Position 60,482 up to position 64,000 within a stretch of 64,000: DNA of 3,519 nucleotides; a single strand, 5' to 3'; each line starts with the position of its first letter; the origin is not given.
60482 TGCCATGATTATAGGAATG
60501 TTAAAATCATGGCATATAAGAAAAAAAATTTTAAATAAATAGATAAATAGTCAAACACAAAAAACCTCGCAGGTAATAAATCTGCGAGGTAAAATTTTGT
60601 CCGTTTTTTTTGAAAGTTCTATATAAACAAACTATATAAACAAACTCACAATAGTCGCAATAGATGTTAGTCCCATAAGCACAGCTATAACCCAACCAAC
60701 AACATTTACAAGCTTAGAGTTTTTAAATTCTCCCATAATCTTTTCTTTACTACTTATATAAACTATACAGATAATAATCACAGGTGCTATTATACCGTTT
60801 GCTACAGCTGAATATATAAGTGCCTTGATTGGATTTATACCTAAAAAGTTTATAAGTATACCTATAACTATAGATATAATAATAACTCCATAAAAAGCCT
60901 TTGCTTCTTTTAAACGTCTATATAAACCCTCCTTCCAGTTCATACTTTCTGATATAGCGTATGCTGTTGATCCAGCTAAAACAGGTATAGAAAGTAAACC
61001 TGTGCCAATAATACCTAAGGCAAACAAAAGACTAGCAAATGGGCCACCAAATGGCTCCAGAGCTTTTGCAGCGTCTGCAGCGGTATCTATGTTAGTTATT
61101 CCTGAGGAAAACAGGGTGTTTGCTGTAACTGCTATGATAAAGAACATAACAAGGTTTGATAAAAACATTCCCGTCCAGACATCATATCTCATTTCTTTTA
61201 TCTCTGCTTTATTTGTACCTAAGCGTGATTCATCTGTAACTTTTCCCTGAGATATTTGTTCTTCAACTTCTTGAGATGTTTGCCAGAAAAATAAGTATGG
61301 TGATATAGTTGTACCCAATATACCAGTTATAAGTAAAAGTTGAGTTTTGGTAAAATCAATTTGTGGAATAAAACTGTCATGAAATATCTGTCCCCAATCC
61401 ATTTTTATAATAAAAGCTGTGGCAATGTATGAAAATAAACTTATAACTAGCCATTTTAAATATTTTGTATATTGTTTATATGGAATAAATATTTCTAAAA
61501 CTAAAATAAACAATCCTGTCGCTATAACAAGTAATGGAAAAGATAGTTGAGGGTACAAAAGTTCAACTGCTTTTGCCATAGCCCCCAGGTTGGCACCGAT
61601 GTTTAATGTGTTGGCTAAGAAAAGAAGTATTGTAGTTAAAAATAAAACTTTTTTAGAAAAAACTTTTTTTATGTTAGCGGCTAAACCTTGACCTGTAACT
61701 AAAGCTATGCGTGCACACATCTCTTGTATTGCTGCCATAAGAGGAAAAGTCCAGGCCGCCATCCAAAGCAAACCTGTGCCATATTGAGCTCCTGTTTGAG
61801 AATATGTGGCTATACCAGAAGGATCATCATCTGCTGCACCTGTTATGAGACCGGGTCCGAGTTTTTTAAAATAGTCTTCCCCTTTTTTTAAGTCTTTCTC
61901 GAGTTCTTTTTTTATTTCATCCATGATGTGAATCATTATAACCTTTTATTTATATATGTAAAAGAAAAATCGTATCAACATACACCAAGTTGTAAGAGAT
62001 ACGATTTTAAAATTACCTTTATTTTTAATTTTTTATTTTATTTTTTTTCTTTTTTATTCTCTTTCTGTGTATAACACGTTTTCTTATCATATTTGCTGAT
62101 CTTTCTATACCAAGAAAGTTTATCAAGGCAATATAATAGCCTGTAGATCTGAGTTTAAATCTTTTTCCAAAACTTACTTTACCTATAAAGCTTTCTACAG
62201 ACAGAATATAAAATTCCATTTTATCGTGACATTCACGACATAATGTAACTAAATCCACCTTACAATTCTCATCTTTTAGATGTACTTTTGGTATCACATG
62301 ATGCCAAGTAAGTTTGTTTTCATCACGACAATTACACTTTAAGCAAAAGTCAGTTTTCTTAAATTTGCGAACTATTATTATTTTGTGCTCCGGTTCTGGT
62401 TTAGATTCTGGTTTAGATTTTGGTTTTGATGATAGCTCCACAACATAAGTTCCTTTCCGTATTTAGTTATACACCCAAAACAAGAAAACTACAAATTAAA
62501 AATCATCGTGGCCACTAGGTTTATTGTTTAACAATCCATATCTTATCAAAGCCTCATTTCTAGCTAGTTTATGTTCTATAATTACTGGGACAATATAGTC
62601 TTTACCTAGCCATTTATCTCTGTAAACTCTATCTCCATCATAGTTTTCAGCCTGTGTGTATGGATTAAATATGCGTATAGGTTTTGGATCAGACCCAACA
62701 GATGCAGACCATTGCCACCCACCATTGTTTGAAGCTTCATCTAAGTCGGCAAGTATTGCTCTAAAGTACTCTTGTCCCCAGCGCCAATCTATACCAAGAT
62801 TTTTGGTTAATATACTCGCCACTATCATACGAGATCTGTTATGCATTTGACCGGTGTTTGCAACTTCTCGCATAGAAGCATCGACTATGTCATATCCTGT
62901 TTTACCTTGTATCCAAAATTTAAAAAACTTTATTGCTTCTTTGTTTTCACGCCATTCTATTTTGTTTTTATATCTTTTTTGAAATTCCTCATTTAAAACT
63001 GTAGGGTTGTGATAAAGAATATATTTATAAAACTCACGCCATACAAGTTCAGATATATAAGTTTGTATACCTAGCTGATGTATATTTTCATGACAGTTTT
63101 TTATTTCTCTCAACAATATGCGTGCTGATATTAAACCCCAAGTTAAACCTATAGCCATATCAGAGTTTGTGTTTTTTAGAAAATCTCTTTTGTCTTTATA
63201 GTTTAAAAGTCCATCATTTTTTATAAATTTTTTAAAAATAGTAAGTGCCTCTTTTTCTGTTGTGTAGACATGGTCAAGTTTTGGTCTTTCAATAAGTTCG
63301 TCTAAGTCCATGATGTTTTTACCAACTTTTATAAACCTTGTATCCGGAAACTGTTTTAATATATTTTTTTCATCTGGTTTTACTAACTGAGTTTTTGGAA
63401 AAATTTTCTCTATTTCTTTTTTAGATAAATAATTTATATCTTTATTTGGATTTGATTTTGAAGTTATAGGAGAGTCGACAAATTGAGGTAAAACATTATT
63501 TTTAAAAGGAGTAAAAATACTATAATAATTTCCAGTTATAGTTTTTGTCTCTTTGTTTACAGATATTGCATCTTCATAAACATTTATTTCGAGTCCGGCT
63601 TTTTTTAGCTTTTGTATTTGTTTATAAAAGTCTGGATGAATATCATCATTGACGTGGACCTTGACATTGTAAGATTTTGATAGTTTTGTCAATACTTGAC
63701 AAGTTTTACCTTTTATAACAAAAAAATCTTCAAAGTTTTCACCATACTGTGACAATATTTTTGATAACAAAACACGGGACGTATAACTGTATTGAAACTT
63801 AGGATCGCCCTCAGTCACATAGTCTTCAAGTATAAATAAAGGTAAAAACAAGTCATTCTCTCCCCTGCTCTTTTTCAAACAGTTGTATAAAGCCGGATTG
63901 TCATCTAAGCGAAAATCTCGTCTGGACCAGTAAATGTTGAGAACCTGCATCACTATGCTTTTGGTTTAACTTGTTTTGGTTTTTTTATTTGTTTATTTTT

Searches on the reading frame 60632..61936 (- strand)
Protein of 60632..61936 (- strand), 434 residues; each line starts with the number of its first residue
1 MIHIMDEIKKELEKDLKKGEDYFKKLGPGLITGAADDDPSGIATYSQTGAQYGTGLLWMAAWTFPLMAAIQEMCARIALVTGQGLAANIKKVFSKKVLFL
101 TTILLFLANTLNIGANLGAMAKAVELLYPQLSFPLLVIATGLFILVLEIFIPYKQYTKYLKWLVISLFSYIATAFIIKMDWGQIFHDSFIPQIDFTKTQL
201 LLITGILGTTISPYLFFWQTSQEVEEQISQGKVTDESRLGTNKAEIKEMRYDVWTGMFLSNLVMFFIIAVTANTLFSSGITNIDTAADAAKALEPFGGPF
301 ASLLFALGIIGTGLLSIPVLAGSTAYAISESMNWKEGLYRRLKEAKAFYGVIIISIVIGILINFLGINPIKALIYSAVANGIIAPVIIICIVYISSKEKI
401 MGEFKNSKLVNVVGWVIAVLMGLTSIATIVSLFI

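Call 12: search_protein_families(library=pfam, proteins=[window:60632-61936:-], max_evalue=0.01)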
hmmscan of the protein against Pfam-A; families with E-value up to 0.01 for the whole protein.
window:60632-61936:- (434 aa): 1 family
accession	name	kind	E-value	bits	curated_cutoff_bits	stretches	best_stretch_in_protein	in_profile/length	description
PF01566.24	Nramp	-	3.3e-92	309.7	29.8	1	42-407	1-356/357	Natural resistance-associated macrophage protein-like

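Call 13: search_protein_families(library=ncbifam, proteins=[window:60632-61936:-], max_evalue=0.01)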
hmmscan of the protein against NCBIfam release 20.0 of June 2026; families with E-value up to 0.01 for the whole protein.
window:60632-61936:- (434 aa): 3 families
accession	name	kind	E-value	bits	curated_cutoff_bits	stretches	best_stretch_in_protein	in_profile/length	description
NF001923.0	PRK00701.1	subfamily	2.6e-40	138.4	430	1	10-432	21-435/439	Mn(2+) uptake NRAMP transporter MntH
NF037982.1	Nramp_1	equivalog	4.7e-22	78.7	50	1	27-397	1-402/404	Nramp family divalent metal transporter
TIGR01197.1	nramp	subfamily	2e-19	70.1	272.5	1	21-401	2-390/390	metal ion transporter, metal ion (Mn2+/Fe2+) transporter (Nramp) family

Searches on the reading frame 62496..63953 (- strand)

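Call 60: search_protein_families(library=pfam, proteins=[window:62496-63953:-], max_evalue=0.001)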
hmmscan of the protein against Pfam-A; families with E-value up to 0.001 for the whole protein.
window:62496-63953:- (485 aa): 2 families
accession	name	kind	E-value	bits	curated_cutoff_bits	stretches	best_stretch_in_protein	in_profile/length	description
PF03441.19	FAD_binding_7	-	6.9e-55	186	27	1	300-450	2-151/203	FAD binding domain of DNA photolyase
PF00875.24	DNA_photolyase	-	1.2e-14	55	26.6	1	7-159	2-157/164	DNA photolyase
